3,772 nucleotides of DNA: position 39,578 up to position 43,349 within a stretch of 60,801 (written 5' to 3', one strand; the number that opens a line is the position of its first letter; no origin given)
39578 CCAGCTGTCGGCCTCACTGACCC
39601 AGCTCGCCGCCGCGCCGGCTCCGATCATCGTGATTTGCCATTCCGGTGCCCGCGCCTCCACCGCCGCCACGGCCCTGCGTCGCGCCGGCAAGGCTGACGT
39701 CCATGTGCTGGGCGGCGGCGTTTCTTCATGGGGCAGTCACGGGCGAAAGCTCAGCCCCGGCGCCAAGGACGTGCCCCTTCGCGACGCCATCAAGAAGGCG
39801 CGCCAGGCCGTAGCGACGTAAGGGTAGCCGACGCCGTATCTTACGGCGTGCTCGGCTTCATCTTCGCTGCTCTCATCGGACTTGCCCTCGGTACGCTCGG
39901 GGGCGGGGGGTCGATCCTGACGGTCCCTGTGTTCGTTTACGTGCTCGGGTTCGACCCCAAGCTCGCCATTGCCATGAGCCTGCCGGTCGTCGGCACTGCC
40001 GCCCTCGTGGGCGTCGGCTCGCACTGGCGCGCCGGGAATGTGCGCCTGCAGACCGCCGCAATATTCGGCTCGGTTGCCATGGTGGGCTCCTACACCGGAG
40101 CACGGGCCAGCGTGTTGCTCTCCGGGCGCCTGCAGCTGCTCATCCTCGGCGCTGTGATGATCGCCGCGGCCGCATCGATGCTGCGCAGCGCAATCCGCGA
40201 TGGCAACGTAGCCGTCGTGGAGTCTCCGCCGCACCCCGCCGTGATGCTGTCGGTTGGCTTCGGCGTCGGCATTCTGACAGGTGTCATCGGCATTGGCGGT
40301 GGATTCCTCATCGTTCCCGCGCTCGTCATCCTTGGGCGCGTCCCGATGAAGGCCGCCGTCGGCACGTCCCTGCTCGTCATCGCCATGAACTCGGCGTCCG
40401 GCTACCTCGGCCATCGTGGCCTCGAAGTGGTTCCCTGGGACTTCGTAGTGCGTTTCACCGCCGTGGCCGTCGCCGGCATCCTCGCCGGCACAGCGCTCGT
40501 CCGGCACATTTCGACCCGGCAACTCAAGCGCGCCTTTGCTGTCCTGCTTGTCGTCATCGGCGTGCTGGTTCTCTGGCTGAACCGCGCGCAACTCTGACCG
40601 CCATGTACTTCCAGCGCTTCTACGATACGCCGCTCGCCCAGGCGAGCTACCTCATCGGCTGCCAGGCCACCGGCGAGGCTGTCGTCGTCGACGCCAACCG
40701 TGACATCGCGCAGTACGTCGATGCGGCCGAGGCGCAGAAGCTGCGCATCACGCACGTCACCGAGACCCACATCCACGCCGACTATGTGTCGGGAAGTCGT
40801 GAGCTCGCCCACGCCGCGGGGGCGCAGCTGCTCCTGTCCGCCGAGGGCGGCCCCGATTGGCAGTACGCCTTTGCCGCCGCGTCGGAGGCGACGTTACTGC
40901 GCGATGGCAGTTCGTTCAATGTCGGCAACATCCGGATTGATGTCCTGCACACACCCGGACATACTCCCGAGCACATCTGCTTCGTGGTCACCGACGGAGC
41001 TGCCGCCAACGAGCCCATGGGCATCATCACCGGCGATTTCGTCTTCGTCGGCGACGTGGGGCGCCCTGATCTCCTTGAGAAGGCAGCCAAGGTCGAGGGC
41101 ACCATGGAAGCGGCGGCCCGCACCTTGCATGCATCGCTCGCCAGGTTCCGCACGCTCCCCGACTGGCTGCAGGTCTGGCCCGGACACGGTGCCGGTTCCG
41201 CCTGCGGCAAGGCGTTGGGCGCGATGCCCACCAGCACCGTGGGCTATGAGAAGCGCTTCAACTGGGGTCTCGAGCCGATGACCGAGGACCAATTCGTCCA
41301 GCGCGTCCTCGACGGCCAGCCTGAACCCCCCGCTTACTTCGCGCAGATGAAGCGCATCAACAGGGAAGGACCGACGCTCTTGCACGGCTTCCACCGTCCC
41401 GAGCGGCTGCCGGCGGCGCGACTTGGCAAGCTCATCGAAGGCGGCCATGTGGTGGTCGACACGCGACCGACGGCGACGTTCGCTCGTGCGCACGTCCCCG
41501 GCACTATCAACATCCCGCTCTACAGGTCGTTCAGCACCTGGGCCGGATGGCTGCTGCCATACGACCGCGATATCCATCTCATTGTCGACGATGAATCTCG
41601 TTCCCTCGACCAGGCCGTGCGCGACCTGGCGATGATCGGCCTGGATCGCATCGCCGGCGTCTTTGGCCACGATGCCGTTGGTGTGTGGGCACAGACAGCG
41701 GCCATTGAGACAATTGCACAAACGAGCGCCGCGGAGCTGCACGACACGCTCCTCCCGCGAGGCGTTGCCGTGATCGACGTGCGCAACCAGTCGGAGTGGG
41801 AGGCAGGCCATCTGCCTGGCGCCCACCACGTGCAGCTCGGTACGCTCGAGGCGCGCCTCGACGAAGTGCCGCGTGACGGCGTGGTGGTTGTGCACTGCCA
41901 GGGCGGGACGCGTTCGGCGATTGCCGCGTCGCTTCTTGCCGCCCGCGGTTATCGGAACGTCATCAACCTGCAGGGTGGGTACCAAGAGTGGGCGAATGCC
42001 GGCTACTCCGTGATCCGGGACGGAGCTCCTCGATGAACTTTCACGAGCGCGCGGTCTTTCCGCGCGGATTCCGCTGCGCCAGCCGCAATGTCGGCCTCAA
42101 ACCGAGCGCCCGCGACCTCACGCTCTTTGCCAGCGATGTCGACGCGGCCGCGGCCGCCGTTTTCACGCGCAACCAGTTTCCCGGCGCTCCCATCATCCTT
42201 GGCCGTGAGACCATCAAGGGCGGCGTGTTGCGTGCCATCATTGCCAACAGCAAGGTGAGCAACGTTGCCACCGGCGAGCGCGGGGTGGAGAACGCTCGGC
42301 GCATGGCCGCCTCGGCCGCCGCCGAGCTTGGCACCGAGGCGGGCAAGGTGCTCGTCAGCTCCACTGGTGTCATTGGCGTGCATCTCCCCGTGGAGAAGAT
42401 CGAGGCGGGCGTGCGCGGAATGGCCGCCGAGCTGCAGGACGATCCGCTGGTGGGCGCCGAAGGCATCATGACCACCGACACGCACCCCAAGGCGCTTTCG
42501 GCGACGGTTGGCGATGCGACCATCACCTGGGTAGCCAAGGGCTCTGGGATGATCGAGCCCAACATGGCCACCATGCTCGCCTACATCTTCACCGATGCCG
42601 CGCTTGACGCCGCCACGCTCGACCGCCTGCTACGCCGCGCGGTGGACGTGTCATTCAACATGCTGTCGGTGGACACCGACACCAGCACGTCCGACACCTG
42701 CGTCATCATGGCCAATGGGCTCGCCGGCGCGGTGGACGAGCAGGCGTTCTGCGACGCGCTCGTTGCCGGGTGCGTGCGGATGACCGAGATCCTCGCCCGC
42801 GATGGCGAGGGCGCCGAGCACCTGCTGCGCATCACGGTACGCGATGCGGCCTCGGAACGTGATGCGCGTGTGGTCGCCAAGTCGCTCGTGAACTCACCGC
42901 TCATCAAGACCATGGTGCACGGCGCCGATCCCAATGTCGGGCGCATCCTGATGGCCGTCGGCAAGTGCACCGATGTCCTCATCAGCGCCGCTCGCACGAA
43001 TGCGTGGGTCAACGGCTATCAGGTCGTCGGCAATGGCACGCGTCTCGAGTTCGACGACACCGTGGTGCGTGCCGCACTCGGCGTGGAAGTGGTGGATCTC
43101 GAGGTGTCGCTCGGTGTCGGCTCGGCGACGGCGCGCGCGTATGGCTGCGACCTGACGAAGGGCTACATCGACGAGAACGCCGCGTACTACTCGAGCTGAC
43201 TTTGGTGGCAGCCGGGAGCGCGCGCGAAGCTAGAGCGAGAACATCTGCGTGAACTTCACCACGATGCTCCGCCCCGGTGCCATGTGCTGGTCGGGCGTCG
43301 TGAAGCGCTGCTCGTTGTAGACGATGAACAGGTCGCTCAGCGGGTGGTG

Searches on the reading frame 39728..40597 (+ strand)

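Call 15: search_protein_families(library=pfam, proteins=[window:39728-40597:+], max_evalue=0.001)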
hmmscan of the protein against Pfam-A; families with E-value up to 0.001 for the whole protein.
window:39728-40597:+ (289 aa): 1 family
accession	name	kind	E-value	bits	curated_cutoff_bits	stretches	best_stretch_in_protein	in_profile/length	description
PF01925.25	TauE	-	2.4e-45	155.5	32.6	1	44-279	2-235/237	Sulfite exporter TauE/SafE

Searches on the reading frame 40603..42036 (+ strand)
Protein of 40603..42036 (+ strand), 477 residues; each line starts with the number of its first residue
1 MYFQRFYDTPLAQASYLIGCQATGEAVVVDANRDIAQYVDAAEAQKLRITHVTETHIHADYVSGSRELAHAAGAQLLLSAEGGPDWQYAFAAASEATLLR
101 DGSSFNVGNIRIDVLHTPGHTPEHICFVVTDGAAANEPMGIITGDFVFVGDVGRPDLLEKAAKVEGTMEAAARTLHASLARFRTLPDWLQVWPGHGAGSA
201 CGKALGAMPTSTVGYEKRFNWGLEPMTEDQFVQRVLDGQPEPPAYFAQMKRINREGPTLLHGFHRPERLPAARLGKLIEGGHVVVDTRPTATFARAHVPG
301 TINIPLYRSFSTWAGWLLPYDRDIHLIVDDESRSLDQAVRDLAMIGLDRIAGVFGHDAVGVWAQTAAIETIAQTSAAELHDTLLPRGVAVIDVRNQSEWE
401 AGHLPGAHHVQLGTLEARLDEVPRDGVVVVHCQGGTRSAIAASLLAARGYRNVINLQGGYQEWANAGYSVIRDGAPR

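Call 15: search_protein_families(library=pfam, proteins=[window:40603-42036:+], max_evalue=0.001)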
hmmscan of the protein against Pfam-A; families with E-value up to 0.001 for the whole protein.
window:40603-42036:+ (477 aa): 2 families
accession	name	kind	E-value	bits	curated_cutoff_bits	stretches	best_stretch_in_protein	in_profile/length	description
PF00581.25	Rhodanese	-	1.7e-28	99.5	22.2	2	376-465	2-101/102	Rhodanese-like domain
PF00753.33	Lactamase_B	-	4e-13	50.2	22.7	1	9-195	2-196/196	Metallo-beta-lactamase superfamily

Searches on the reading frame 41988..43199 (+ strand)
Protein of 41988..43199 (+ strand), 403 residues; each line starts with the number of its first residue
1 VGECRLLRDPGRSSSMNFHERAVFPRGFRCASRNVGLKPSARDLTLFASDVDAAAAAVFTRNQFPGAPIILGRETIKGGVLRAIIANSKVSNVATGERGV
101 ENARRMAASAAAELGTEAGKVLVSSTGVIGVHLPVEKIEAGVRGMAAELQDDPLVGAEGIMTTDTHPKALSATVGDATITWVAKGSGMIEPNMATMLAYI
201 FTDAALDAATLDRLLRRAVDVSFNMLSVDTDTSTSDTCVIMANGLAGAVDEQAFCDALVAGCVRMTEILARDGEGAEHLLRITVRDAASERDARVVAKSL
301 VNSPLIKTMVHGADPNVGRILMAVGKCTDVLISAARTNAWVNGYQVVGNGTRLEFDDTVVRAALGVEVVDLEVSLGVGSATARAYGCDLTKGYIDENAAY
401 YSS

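Call 15: search_protein_families(library=pfam, proteins=[window:41988-43199:+], max_evalue=0.001)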
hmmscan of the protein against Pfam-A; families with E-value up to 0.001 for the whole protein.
window:41988-43199:+ (403 aa): 1 family
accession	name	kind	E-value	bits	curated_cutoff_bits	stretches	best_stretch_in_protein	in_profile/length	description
PF01960.23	ArgJ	-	2.7e-121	405.3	32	1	30-402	2-377/377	ArgJ family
